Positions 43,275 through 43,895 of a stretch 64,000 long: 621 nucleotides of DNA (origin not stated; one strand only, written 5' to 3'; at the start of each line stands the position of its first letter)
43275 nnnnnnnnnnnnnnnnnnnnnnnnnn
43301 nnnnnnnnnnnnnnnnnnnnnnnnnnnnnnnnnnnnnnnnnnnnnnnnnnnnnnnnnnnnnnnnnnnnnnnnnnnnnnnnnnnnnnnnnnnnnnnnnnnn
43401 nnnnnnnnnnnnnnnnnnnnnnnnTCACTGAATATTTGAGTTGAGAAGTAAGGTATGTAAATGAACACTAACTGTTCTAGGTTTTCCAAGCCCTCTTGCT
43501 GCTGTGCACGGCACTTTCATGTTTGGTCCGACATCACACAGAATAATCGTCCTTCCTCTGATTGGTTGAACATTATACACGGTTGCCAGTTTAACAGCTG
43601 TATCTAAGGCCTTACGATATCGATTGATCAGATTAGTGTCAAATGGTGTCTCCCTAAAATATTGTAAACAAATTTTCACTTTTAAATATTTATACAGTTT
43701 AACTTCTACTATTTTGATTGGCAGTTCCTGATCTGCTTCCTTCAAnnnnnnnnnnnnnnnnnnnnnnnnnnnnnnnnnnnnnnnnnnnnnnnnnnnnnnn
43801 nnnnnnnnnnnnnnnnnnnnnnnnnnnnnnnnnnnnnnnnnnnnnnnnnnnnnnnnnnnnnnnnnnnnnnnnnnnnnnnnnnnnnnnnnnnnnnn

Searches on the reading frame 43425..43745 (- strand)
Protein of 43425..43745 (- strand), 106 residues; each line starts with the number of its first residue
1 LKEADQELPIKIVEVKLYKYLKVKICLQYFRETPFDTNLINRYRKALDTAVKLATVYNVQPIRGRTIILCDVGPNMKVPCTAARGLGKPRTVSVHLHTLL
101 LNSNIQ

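Call 21: find_encoding_contigs(protein=window:43425-43745:-, flank=5000, max_places=6)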
Protein window:43425-43745:- (106 aa): no gene with exactly this product is on record in the collection.

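Call 45: find_homologous_proteins(query=window:43470-43730:-, max_evalue=0.00001)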
Query seq(87 aa) (87 aa): 15 proteins with E <= 0.00001 among 15 candidates.
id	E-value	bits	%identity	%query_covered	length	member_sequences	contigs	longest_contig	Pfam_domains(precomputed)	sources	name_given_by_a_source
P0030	4.8e-32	127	89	74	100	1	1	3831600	-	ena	-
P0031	1.9e-31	125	92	72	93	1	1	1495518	-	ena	-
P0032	2.1e-31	125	94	71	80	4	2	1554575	-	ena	-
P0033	2.3e-30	122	86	74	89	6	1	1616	-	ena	-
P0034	1.3e-25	107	75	74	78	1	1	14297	PF05731.18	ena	-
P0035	3.8e-25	105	76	72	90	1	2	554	-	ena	-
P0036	1.6e-24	103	75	70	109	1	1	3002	-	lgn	-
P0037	9.3e-24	101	73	72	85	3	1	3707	-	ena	-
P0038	2.5e-22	96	70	72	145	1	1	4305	-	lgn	-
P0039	3.0e-22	96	74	70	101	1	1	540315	PF05731.18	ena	-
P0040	6.2e-22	95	63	83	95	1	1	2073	PF05731.18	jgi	jgi:hypothetical protein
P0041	2.2e-21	93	71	71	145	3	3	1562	-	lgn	-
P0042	5.9e-21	92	69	70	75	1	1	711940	-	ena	-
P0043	4.3e-19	86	71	67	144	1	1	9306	-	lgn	-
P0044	9.8e-19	85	69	68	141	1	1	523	-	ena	-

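Call 46: find_encoding_contigs(protein=P0032, flank=10000, max_places=3)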
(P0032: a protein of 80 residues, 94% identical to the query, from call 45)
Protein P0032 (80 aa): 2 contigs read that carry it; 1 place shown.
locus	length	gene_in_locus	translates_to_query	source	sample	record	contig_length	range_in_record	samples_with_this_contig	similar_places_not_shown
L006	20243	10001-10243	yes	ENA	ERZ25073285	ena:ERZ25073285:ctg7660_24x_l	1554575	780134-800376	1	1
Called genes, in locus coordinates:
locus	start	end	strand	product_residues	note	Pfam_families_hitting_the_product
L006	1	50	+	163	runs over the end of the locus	-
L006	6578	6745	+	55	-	-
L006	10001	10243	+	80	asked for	-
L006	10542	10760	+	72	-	-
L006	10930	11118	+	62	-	-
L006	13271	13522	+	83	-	-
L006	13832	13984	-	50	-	-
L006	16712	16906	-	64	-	-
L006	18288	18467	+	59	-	-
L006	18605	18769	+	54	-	-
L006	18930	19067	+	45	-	-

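Call 47: find_encoding_contigs(protein=P0031, flank=10000, max_places=3)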
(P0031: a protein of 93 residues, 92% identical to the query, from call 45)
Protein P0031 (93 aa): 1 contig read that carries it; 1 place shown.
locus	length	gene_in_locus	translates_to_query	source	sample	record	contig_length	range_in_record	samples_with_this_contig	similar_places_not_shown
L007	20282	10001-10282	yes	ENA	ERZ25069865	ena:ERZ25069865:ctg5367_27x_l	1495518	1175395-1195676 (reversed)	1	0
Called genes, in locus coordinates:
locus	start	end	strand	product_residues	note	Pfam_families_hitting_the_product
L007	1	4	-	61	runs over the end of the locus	-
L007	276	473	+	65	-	-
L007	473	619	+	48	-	PF05731:TROVE (weak)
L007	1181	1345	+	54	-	PF05731:TROVE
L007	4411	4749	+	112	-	-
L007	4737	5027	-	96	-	-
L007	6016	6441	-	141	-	-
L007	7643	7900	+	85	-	-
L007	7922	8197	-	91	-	-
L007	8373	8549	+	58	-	-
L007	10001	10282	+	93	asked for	-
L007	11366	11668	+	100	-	-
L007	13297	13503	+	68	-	-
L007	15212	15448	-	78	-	-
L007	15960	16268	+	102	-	-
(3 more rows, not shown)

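Call 48: find_encoding_contigs(protein=P0030, flank=10000, max_places=3)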
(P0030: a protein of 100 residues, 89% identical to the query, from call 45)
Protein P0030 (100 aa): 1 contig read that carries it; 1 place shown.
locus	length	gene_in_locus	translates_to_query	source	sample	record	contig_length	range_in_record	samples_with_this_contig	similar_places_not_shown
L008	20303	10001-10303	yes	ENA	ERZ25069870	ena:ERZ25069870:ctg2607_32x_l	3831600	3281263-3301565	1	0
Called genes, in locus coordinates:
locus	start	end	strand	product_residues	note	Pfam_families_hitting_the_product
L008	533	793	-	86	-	-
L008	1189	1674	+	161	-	-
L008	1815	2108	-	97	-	-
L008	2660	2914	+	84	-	-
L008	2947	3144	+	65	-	-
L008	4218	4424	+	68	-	-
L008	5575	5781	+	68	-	-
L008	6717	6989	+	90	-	-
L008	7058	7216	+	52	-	PF05731:TROVE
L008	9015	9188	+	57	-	-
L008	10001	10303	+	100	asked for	-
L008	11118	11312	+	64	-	-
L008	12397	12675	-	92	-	-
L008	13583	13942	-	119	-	-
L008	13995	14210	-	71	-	-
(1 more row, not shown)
